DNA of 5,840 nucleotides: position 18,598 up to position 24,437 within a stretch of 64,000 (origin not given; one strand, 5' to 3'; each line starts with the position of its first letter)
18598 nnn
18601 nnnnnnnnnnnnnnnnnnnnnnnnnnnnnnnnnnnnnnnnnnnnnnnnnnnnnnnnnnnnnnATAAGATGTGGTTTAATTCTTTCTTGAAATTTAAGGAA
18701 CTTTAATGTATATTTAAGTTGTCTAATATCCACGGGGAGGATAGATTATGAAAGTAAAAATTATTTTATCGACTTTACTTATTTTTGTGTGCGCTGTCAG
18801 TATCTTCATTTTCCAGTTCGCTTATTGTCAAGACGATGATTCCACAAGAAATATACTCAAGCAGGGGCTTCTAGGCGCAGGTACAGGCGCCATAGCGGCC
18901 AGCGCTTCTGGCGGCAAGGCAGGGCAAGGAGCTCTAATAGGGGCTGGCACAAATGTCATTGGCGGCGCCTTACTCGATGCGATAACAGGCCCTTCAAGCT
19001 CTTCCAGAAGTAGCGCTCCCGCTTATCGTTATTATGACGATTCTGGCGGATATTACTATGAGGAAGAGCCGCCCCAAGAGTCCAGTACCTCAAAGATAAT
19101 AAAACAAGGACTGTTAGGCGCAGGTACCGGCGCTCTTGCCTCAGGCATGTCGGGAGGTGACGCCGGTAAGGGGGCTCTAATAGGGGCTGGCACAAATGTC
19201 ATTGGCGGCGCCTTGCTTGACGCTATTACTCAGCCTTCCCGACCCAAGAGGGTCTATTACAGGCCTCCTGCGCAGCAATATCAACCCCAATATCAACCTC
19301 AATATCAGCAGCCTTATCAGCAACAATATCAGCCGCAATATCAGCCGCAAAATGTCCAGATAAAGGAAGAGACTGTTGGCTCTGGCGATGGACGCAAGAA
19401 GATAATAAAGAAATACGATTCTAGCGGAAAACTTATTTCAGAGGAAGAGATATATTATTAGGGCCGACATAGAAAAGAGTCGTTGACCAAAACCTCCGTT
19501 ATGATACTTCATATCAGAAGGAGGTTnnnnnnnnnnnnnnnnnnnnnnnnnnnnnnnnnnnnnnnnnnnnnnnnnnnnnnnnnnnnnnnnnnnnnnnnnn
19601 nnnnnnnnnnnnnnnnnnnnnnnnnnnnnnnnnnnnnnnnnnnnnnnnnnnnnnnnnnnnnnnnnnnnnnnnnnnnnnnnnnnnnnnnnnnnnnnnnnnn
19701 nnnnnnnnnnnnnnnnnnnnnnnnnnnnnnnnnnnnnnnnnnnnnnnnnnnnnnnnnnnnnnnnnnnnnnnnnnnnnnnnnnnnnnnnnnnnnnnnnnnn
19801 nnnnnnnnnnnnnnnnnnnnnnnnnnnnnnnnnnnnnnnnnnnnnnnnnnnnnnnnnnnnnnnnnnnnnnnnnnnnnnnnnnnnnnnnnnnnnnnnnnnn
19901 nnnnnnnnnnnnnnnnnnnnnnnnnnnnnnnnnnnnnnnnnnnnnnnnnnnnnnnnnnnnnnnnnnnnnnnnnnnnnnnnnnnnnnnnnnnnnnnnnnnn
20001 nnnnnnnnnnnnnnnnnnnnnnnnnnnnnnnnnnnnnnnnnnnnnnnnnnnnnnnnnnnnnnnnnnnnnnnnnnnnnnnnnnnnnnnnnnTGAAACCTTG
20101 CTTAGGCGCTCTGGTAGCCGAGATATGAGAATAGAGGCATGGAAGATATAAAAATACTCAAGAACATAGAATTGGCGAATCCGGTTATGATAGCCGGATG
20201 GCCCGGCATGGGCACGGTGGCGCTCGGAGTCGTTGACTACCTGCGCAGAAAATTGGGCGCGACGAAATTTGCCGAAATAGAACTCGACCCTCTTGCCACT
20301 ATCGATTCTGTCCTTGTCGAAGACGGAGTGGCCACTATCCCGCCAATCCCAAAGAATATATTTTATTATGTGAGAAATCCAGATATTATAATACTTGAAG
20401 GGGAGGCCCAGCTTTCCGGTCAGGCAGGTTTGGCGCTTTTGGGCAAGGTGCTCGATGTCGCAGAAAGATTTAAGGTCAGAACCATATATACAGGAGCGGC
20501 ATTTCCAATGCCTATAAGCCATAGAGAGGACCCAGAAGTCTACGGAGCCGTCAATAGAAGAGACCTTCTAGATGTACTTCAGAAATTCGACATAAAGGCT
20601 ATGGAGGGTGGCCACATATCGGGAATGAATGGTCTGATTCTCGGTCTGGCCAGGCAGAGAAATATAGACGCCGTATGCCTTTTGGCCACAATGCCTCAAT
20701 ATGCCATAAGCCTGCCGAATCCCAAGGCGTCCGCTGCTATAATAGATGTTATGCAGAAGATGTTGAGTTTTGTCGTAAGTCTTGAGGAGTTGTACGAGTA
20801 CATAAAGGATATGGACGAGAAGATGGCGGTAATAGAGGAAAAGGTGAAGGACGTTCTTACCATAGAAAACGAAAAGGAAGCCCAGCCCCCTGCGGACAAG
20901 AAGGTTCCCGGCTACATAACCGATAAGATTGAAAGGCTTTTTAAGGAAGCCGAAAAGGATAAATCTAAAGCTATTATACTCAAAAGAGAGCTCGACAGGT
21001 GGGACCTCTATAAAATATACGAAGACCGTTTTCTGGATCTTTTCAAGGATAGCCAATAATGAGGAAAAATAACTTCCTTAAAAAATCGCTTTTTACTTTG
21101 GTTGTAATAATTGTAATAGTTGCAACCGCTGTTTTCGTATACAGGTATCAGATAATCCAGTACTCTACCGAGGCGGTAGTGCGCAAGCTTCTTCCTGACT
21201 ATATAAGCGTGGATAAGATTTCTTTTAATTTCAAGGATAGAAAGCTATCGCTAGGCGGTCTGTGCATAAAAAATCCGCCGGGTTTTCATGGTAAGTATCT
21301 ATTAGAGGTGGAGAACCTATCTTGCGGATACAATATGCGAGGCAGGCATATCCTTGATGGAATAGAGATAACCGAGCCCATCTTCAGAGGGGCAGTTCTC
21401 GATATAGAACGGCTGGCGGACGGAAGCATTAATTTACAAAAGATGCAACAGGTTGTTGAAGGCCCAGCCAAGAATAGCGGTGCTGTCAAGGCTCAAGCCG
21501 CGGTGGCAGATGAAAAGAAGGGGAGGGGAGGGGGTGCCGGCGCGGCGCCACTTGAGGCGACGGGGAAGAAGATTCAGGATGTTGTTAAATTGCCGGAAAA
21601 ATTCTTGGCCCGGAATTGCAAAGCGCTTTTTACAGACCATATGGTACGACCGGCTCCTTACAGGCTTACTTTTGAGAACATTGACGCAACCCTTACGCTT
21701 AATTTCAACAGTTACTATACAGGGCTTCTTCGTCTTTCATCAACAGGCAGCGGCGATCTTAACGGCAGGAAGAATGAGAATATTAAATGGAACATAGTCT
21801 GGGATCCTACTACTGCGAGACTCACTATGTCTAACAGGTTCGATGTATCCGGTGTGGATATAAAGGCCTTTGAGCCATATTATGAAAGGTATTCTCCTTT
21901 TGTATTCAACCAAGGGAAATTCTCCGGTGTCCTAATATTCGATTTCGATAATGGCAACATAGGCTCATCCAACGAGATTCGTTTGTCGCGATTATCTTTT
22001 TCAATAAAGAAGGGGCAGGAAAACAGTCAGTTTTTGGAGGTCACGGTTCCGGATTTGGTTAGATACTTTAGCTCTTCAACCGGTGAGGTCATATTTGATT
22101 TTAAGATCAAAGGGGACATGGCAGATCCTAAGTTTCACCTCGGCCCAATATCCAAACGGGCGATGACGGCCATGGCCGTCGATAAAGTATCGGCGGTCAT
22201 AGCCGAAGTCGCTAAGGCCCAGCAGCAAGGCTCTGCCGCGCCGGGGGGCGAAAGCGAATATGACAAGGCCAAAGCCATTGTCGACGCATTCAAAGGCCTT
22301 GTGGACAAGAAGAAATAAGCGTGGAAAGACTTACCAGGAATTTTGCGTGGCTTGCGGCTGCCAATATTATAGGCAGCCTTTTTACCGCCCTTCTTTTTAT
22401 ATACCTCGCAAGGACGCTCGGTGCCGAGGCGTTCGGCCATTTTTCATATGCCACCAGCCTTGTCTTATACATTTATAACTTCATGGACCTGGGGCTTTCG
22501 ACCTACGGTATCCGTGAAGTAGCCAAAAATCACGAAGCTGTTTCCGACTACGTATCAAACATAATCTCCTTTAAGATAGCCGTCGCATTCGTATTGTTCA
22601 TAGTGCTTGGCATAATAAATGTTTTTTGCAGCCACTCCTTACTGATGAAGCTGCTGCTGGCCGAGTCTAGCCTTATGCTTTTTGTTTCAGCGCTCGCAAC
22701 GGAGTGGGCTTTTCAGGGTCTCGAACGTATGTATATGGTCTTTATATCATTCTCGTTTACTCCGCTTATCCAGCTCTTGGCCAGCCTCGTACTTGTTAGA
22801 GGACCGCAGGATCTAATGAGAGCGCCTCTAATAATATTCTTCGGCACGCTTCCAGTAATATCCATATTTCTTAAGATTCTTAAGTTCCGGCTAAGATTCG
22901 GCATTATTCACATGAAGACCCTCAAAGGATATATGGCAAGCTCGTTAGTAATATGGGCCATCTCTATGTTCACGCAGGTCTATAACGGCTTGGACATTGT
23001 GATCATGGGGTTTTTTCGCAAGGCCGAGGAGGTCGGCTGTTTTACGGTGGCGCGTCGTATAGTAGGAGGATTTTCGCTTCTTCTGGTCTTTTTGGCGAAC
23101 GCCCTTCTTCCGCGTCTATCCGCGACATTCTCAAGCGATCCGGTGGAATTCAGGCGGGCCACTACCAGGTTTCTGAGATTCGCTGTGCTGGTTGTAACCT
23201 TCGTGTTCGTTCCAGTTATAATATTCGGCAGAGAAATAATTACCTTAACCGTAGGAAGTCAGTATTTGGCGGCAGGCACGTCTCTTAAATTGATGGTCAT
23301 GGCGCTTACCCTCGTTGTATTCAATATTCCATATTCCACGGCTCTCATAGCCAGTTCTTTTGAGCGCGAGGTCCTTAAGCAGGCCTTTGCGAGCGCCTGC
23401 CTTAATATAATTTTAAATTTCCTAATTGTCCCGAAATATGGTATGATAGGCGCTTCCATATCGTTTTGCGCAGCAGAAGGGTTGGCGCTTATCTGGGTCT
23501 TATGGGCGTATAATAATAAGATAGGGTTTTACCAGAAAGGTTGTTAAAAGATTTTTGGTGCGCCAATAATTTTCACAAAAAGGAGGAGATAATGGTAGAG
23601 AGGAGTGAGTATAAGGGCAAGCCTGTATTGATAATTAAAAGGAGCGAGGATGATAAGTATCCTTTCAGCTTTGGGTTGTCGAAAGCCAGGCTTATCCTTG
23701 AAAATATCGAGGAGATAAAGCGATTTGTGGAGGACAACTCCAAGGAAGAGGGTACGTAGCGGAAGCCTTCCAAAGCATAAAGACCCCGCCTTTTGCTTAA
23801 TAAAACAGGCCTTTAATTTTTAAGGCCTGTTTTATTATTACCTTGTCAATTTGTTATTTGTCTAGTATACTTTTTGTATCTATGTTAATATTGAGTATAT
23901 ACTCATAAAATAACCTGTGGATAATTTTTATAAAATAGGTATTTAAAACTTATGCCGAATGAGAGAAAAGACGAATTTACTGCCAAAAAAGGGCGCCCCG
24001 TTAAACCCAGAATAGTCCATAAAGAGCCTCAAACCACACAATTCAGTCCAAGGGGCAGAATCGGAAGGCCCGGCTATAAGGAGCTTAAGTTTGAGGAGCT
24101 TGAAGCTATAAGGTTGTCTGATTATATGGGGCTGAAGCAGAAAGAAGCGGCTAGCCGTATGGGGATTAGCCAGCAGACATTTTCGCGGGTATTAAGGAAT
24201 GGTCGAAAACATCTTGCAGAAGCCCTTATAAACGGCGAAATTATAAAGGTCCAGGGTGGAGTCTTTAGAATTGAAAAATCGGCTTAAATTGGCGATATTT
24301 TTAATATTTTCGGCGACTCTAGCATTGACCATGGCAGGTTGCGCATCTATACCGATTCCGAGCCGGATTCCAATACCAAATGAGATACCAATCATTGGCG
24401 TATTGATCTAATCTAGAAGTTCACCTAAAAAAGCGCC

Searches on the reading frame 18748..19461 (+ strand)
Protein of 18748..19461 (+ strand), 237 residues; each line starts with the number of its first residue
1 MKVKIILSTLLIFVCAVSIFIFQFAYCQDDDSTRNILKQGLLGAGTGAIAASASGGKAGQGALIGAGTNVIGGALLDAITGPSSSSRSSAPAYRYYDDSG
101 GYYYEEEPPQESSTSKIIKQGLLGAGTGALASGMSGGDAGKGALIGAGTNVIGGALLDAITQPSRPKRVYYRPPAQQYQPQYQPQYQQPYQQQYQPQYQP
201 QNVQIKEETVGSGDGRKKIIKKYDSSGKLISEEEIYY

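Call 3: search_protein_families(library=pfam, proteins=[window:18748-19461:+], max_evalue=0.01)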
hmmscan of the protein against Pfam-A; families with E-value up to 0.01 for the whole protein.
window:18748-19461:+ (237 aa): 2 families
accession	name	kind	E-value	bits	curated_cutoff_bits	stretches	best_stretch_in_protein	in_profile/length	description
PF13436.11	Gly-zipper_OmpA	-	0.0035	17.5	27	0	122-156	9-42/44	Glycine-zipper domain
PF05818.17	TraT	-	0.0056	16.9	31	0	18-77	66-131/214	Enterobacterial TraT complement resistance protein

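Call 4: search_protein_families(library=ncbifam, proteins=[window:18748-19461:+], max_evalue=0.01)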
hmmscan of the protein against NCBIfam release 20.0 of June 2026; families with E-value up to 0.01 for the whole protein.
window:18748-19461:+ (237 aa): 2 families
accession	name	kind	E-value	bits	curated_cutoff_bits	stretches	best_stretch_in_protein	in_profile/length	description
NF053611.1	YiaD_Gzip_OmpA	equivalog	5.1e-05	23.1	175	1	23-75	9-66/206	YiaD family glycine zipper/OmpA-like lipoprotein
NF051486.1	E492_microcin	equivalog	0.0031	18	50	0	108-151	19-60/88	E492 group microcin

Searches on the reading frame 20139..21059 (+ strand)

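Call 3: search_protein_families(library=pfam, proteins=[window:20139-21059:+], max_evalue=0.01)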
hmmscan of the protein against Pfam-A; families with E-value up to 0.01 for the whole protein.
window:20139-21059:+ (306 aa): 1 family
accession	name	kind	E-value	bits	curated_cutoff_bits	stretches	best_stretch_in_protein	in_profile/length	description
PF09754.15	PAC2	-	1.8e-37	129.7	25.8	1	17-230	1-212/215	PAC2 family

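Call 4: search_protein_families(library=ncbifam, proteins=[window:20139-21059:+], max_evalue=0.01)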
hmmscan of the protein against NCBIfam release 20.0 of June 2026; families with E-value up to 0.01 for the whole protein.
window:20139-21059:+ (306 aa): 2 families
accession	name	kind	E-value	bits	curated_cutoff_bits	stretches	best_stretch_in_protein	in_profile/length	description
TIGR00162.1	TIGR00162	hypoth_equivalog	2.7e-34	118.7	200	1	6-241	12-245/260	proteasome assembly chaperone family protein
TIGR00161.1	TIGR00161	hypoth_equivalog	3.5e-21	76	199.25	1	6-242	9-231/239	proteasome assembly chaperone family protein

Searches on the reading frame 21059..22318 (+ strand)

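Call 3: search_protein_families(library=pfam, proteins=[window:21059-22318:+], max_evalue=0.01)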
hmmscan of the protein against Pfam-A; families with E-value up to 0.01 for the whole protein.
window:21059-22318:+ (419 aa): 2 families
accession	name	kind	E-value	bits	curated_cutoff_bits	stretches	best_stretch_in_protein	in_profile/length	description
PF05359.17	DUF748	-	6.2e-12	44.8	50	2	4-328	11-291/1037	Domain of Unknown Function (DUF748)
PF05170.20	AsmA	-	0.00024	20.5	29.8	1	10-143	11-141/607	AsmA family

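Call 4: search_protein_families(library=ncbifam, proteins=[window:21059-22318:+], max_evalue=0.01)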
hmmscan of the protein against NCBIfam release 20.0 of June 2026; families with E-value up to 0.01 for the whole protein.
window:21059-22318:+ (419 aa): 0 families

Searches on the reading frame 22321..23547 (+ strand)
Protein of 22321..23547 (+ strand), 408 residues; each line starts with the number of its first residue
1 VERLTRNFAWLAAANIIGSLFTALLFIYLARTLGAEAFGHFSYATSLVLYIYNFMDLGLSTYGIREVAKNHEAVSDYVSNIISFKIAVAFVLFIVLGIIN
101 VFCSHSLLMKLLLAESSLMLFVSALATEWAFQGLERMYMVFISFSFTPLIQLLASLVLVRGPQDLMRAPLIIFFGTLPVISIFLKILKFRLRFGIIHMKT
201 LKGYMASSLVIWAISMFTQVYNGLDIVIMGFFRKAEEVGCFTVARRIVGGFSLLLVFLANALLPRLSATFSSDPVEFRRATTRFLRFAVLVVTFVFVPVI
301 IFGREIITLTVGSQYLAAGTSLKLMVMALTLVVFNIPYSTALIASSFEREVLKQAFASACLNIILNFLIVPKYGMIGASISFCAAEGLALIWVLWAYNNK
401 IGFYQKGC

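Call 3: search_protein_families(library=pfam, proteins=[window:22321-23547:+], max_evalue=0.01)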
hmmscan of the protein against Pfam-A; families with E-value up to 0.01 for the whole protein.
window:22321-23547:+ (408 aa): 2 families
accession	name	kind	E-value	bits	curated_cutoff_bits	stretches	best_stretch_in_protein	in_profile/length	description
PF01943.22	Polysacc_synt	-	3.2e-32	112.5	28.2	1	4-269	1-273/274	Polysaccharide biosynthesis protein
PF13440.11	Polysacc_synt_3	-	1.9e-10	40.9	23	1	29-317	2-290/293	Polysaccharide biosynthesis protein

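Call 4: search_protein_families(library=ncbifam, proteins=[window:22321-23547:+], max_evalue=0.01)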
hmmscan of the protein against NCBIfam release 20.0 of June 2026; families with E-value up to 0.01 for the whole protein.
window:22321-23547:+ (408 aa): 2 families
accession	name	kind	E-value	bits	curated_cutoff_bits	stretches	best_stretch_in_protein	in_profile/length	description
NF041871.1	Wzx_EPS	equivalog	5.1e-13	48.5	800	1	28-381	26-383/492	exopolysaccharide biosynthesis flippase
NF058658.1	Oglyco_Wzx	exception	7.9e-05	21.8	720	0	6-393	12-395/478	O-glycosylation flippase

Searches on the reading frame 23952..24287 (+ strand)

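Call 3: search_protein_families(library=pfam, proteins=[window:23952-24287:+], max_evalue=0.01)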
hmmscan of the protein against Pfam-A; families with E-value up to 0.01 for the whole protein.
window:23952-24287:+ (111 aa): 10 families
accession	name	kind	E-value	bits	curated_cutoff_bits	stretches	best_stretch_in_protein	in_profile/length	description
PF02001.22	DUF134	-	1.4e-25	90.2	27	1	12-107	3-97/98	Protein of unknown function DUF134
PF08281.18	Sigma70_r4_2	-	1.9e-06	27.8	25.7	1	45-88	11-54/54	Sigma-70, region 4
PF04545.22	Sigma70_r4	-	5.1e-06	26.3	24.1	1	44-88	4-48/50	Sigma-70, region 4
PF20432.4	Xre-like-HTH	-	8.5e-06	26.4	25.8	1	53-88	16-50/63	Antitoxin Xre-like helix-turn-helix domain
PF13319.11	DUF4090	-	9.8e-06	26.2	22.7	0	68-99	39-70/84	Protein of unknown function (DUF4090)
PF13384.12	HTH_23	-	0.00017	21.8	24.6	1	50-83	8-40/50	Homeodomain-like domain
PF13518.12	HTH_28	-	0.0008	19.9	25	1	50-83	3-35/52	Helix-turn-helix domain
PF13560.12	HTH_31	-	0.001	19.8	27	1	60-87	14-40/64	Helix-turn-helix domain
PF01381.28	HTH_3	-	0.0032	17.9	23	1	59-84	8-33/55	Helix-turn-helix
PF07638.17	Sigma70_ECF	-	0.0039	17.5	21.1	1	45-91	136-182/185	ECF sigma factor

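Call 4: search_protein_families(library=ncbifam, proteins=[window:23952-24287:+], max_evalue=0.01)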
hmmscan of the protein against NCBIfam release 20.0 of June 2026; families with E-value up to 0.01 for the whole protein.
window:23952-24287:+ (111 aa): 15 families
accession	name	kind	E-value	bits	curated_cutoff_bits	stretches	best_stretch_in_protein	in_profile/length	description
NF003257.0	PRK04217.1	equivalog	3.7e-15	56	115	1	12-102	8-102/110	hypothetical protein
TIGR02937.1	sigma70-ECF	superfamily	4.1e-07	29.8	42.9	1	45-92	118-165/165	sigma-70 family RNA polymerase sigma factor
TIGR02959.1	SigZ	equivalog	1.6e-06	28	168.65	1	43-94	99-150/170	RNA polymerase sigma factor SigZ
NF050008.1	ssr1528_fam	equivalog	3.3e-05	24.2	130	0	32-67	46-82/86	small RNA NsiR4-regulated ssr1528 family protein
NF007215.0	PRK09637.1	equivalog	0.00011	22.3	212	1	44-94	106-156/181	RNA polymerase sigma factor SigZ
NF005644.0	PRK07408.1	subfamily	0.00012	21.8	261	1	58-93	219-254/258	RNA polymerase sigma factor SigF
NF004113.0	PRK05602.1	equivalog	0.00089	18.9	208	1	49-94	158-203/211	RNA polymerase sigma factor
TIGR02985.1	Sig70_bacteroi1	subfamily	0.0013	19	126.4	1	51-92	121-162/162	RNA polymerase sigma-70 factor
TIGR02999.1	Sig-70_X6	subfamily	0.0013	18.6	126.15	1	49-92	139-182/183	ECF-type sigma factor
TIGR02980.1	SigBFG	subfamily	0.0021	17.8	234.35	1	40-91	174-225/227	SigB/SigF/SigG family RNA polymerase sigma factor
TIGR02941.1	Sigma_B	equivalog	0.0028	17.2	315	1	50-92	211-253/255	RNA polymerase sigma factor SigB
NF007226.0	PRK09644.1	equivalog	0.0038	17.3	199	1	44-92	109-157/166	RNA polymerase sigma factor SigM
TIGR02950.1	SigM_subfam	subfamily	0.0051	16.7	147.95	1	44-91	110-157/159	RNA polymerase sigma factor, SigM family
TIGR01764.1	excise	domain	0.0055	17.1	28.8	0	64-85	5-26/49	excisionase family DNA-binding protein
NF005514.0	PRK07122.1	subfamily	0.0071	15.5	372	1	39-91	210-262/264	RNA polymerase sigma factor SigF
